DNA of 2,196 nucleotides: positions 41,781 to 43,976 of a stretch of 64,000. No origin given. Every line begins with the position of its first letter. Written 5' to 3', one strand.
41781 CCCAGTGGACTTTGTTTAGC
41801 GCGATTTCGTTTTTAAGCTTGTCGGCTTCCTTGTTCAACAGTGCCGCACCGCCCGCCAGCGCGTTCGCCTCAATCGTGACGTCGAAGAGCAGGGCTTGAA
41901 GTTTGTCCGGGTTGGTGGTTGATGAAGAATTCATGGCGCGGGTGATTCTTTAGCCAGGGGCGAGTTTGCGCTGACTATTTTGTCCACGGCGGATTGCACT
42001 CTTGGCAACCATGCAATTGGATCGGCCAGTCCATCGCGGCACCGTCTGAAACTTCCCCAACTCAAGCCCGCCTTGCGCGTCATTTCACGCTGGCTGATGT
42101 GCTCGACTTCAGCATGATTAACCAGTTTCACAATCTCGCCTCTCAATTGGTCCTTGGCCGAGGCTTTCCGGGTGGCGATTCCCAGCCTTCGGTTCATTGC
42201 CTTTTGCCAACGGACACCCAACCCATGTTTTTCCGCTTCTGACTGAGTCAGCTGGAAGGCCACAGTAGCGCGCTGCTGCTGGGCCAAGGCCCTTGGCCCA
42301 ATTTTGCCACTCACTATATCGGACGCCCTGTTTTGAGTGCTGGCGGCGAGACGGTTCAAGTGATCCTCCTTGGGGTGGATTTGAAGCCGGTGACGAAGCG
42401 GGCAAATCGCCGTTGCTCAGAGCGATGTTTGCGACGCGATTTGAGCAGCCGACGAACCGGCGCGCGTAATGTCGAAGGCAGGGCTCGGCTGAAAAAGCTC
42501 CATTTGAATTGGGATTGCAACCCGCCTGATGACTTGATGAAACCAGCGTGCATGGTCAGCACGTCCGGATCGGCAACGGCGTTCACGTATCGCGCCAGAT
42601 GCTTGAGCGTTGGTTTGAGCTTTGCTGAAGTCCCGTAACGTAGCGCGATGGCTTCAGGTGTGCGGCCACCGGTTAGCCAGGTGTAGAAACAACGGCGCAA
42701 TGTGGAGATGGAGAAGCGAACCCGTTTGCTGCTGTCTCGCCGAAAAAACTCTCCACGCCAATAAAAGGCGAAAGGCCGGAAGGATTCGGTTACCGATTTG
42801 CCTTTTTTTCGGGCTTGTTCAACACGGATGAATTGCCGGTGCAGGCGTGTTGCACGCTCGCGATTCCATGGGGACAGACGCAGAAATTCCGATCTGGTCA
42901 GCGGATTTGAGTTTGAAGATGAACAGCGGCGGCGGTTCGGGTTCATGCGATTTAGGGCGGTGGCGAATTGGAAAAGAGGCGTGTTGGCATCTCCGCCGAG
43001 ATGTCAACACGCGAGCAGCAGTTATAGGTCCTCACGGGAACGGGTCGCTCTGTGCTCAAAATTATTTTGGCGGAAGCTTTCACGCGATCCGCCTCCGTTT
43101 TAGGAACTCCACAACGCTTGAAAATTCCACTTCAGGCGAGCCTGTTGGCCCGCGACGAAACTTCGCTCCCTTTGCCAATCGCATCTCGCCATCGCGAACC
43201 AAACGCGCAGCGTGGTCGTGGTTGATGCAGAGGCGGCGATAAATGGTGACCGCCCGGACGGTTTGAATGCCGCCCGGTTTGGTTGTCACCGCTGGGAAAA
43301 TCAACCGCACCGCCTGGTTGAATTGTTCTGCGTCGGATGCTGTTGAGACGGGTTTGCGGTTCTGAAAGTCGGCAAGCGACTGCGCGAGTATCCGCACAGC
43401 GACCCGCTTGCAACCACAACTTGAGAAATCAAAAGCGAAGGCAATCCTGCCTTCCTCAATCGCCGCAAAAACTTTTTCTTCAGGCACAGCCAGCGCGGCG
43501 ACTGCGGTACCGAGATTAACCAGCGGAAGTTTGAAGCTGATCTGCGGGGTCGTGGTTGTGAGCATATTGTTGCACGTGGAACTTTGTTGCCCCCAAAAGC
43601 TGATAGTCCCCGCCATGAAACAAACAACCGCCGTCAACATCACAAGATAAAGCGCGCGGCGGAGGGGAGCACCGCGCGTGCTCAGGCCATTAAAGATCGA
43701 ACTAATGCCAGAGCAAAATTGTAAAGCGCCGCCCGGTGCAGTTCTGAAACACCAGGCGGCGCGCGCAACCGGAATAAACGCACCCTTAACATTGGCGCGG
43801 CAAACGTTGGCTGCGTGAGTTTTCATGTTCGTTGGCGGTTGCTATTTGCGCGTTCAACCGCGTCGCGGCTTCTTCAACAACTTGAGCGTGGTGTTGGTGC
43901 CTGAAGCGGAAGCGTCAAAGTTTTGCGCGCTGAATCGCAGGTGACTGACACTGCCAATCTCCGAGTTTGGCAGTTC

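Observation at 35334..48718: Compact ~13.4-kb Mu-type transposable element with a capsid gene but no packaging, portal or tail machinery (candidate transposable phage satellite or capsid-bearing transposon)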

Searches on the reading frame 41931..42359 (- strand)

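Call 4: search_protein_families(library=pfam, proteins=[window:41931-42359:-], max_evalue=0.01)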
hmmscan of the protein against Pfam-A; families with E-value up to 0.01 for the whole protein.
window:41931-42359:- (142 aa): 0 families

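Call 6: search_protein_families(library=phrogs, proteins=[window:41931-42359:-], max_evalue=0.01)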
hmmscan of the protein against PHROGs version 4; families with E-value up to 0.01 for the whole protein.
window:41931-42359:- (142 aa): 0 families

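Call 7: search_protein_families(library=ncbifam, proteins=[window:41931-42359:-], max_evalue=0.01)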
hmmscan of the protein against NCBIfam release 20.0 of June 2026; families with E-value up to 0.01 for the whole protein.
window:41931-42359:- (142 aa): 1 family
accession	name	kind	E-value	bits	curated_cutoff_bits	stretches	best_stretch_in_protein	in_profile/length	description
NF011436.0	PRK14866.1-3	equivalog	0.0084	15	612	1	64-116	229-279/435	hypothetical protein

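Call 91: search_protein_families(library=padloc, proteins=[window:41931-42359:-], max_evalue=0.01)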
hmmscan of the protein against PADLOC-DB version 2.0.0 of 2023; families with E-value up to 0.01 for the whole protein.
window:41931-42359:- (142 aa): 0 families

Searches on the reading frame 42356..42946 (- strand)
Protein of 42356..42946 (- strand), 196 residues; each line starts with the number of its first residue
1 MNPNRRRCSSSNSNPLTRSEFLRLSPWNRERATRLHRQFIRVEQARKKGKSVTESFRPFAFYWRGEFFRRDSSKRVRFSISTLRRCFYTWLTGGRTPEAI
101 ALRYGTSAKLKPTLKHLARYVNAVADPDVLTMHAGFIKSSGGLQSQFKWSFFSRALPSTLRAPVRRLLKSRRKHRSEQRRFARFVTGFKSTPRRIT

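Call 4: search_protein_families(library=pfam, proteins=[window:42356-42946:-], max_evalue=0.01)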
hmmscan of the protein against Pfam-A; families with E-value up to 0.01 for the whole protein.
window:42356-42946:- (196 aa): 0 families

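Call 6: search_protein_families(library=phrogs, proteins=[window:42356-42946:-], max_evalue=0.01)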
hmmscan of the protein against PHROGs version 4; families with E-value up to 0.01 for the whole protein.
window:42356-42946:- (196 aa): 0 families

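Call 7: search_protein_families(library=ncbifam, proteins=[window:42356-42946:-], max_evalue=0.01)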
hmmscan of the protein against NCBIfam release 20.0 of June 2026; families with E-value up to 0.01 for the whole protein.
window:42356-42946:- (196 aa): 0 families

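Call 65: find_homologous_proteins(query=window:42356-42946:-, max_evalue=0.001)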
Query window:42356-42946:- (196 aa): 1 proteins with E <= 0.001 among 216 candidates.
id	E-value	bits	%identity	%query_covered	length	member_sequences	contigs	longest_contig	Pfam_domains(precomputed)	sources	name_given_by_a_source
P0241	1.3e-123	428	100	100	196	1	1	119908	-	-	-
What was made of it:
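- Tried and rejected: ORF196 homologue search returned only itself (call 65).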

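Call 71: search_solved_structures(query=A4, max_evalue=5)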
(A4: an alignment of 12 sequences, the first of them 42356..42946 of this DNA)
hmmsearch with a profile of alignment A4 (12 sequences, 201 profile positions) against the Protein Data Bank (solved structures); distinct sequences matched with E-value up to 5: 0.

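Call 91: search_protein_families(library=padloc, proteins=[window:42356-42946:-], max_evalue=0.01)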
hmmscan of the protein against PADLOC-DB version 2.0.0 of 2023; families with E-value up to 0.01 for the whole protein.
window:42356-42946:- (196 aa): 0 families

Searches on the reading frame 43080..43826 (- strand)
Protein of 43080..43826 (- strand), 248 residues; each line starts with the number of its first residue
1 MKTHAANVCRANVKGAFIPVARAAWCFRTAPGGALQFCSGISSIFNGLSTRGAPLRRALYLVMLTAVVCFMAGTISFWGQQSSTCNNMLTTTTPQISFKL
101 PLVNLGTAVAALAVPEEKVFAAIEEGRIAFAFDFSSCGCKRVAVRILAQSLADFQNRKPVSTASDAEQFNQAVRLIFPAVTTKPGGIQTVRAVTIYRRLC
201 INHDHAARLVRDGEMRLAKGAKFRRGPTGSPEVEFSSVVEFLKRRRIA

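Call 4: search_protein_families(library=pfam, proteins=[window:43080-43826:-], max_evalue=0.01)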
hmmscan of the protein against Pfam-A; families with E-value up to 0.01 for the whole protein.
window:43080-43826:- (248 aa): 0 families

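Call 6: search_protein_families(library=phrogs, proteins=[window:43080-43826:-], max_evalue=0.01)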
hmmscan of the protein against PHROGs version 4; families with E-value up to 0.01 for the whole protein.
window:43080-43826:- (248 aa): 0 families

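Call 7: search_protein_families(library=ncbifam, proteins=[window:43080-43826:-], max_evalue=0.01)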
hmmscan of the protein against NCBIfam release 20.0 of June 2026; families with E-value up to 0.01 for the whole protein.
window:43080-43826:- (248 aa): 0 families

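Call 91: search_protein_families(library=padloc, proteins=[window:43080-43826:-], max_evalue=0.01)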
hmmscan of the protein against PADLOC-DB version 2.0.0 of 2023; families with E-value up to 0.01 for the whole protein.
window:43080-43826:- (248 aa): 0 families

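Call 100: search_protein_families(library=phrogs, proteins=[window:43080-43826:-], max_evalue=0.01)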
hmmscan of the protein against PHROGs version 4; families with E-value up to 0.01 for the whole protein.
window:43080-43826:- (248 aa): 0 families
